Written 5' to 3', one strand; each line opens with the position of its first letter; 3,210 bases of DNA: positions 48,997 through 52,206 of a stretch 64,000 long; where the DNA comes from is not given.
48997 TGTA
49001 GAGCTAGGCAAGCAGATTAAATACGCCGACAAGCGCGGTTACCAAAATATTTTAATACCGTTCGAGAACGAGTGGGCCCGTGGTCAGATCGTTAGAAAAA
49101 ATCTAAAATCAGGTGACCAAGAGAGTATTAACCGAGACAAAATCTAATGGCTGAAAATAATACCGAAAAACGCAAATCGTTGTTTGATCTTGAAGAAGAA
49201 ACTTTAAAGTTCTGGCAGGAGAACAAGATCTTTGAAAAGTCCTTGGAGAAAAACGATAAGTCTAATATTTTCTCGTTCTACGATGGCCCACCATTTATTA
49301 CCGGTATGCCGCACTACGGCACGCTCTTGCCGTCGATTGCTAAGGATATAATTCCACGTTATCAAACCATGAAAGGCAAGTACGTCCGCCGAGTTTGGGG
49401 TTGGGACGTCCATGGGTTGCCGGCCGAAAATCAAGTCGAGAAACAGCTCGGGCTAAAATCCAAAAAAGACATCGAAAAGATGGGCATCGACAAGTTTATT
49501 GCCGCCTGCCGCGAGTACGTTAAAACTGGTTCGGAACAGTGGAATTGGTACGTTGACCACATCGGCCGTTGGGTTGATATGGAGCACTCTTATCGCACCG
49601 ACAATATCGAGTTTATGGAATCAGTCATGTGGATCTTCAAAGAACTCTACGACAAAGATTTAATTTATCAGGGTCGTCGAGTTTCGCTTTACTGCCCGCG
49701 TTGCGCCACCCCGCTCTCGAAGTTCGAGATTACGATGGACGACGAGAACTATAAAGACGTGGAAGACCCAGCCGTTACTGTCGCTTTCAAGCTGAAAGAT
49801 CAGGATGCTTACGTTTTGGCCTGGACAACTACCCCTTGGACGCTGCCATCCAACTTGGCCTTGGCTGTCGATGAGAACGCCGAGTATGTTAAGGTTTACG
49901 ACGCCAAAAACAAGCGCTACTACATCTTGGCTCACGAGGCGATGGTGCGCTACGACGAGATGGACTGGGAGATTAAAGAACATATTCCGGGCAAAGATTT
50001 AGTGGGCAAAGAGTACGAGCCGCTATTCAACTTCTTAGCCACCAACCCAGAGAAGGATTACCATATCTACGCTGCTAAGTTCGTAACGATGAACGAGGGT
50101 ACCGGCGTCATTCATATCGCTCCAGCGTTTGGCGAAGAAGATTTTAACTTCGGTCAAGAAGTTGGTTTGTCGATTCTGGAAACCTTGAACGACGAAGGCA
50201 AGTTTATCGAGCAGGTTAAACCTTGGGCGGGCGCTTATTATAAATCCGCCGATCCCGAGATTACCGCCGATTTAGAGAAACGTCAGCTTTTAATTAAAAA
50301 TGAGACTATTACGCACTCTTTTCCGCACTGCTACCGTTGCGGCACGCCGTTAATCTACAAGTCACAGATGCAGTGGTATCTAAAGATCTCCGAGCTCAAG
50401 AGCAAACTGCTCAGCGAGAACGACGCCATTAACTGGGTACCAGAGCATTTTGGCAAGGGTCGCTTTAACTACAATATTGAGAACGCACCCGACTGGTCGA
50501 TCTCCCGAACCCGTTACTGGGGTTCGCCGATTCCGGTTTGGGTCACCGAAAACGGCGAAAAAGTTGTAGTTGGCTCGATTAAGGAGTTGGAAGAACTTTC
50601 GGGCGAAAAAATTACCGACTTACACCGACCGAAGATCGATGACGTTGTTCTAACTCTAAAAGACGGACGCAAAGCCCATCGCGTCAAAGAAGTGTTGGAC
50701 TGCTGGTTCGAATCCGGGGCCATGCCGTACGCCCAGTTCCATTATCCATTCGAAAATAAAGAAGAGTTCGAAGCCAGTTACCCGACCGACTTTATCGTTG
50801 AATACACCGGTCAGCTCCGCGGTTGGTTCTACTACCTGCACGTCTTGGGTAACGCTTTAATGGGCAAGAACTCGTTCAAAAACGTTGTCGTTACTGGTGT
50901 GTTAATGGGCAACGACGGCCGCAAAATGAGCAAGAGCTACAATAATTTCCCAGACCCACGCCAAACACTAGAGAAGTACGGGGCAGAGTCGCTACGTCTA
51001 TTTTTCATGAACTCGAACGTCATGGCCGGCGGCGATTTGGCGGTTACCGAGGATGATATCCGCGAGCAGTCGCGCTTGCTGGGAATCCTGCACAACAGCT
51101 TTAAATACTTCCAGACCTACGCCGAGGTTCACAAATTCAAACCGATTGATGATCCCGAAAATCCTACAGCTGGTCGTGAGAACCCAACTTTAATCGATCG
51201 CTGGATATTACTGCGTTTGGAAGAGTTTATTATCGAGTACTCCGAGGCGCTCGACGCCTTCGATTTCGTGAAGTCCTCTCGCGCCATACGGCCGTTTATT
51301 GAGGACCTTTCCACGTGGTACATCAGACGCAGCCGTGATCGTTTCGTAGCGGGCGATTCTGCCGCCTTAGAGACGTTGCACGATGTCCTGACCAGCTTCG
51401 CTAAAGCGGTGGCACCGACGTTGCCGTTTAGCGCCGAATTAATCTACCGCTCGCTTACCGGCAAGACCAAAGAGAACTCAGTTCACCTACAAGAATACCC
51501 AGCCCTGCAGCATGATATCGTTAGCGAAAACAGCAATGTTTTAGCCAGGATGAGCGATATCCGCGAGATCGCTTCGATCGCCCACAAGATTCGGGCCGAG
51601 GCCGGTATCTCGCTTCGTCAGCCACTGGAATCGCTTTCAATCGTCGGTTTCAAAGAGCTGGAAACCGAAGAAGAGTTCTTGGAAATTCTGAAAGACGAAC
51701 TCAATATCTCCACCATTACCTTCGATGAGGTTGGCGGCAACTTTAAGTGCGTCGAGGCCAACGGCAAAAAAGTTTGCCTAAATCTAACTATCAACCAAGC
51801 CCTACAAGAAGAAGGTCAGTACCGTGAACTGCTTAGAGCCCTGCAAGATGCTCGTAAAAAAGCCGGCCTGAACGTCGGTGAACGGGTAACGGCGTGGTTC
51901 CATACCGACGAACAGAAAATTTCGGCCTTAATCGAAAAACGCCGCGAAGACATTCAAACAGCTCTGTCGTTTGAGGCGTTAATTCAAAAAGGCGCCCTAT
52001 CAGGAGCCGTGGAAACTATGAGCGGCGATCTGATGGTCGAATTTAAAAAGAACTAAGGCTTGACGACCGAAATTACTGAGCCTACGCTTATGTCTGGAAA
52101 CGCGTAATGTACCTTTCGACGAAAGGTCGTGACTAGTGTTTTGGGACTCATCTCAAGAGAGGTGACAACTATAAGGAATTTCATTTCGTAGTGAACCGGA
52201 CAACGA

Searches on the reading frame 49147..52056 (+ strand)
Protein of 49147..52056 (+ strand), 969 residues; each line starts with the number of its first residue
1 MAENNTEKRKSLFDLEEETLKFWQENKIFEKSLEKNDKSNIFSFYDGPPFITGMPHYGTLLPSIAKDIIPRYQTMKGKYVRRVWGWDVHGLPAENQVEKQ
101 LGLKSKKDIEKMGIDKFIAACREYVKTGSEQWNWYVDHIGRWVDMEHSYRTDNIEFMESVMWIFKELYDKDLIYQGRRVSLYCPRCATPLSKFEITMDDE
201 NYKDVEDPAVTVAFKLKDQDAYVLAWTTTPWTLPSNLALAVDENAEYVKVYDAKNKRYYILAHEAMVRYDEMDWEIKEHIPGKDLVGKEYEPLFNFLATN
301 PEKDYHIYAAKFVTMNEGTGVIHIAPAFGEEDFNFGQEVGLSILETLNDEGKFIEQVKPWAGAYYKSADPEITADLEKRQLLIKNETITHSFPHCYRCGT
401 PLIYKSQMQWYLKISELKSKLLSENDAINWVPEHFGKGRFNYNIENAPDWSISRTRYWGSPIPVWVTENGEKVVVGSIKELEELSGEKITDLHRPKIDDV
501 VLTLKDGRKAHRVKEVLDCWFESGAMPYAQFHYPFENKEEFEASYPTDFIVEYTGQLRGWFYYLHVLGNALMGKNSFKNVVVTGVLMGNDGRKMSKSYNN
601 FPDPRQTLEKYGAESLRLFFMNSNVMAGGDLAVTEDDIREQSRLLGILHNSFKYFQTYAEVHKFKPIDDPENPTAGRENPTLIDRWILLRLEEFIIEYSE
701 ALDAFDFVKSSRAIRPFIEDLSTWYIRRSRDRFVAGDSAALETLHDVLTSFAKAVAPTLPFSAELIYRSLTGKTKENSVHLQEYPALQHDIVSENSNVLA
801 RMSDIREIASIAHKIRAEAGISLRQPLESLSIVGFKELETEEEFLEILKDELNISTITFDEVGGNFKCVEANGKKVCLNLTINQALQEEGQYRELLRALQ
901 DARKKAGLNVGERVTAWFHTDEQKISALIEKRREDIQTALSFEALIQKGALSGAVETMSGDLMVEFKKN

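Call 33: list_cluster_members(proteins=[P0239, P0119, P0003, P0243, window:49147-52056:+, window:42424-45093:+, window:57215-58144:-, window:59949-60635:-])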
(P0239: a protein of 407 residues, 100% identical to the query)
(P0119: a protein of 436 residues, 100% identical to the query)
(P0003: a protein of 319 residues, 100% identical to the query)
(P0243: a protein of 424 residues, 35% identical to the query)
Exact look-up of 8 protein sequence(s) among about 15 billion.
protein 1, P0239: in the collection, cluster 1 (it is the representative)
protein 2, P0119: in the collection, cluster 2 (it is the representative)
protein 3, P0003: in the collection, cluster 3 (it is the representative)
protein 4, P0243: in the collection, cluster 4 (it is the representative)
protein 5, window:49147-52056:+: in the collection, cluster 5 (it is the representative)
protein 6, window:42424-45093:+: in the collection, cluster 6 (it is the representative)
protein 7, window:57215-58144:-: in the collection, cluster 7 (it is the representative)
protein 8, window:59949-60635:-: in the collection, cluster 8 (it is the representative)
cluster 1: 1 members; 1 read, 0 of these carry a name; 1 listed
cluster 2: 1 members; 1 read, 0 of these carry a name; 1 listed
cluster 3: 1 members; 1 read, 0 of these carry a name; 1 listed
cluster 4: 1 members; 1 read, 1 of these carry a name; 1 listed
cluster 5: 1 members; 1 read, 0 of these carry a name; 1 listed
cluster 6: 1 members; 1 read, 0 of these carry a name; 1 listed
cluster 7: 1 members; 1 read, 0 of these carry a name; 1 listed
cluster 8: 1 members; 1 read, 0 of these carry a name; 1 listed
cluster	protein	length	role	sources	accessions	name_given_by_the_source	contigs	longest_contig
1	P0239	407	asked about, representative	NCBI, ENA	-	-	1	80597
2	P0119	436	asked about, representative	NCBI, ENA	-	-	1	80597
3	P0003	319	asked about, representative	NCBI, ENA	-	-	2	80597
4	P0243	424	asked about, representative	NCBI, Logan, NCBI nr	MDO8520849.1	MAG: SPASM domain-containing protein [bacterium] | SPASM domain-containing protein [bacterium]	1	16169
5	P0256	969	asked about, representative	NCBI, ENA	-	-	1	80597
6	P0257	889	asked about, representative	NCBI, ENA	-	-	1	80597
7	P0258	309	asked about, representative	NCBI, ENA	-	-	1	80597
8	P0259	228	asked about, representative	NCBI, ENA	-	-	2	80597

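Call 34: search_protein_families(library=pfam, max_evalue=0.00001, proteins=[window:49147-52056:+])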
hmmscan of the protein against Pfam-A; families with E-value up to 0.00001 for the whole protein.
window:49147-52056:+ (969 aa): 5 families
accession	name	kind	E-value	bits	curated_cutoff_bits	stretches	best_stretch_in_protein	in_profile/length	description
PF00133.28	tRNA-synt_1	-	6.5e-128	427.5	22.7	1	19-626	2-408/414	tRNA synthetases class I (I, L, M and V)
PF08264.19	Anticodon_1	-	2e-24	86.6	25.1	1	684-828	1-145/148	Anticodon-binding domain of tRNA ligase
PF09334.17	tRNA-synt_1g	-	1.1e-20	74.3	20.1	1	49-195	8-135/391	tRNA synthetases class I (M)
PF19302.4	DUF5915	-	1.7e-09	38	27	1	832-939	62-164/195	Domain of unknown function (DUF5915)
PF13603.12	tRNA-synt_1_2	-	2.9e-06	27.3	25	1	211-353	11-146/185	Leucyl-tRNA synthetase, editing domain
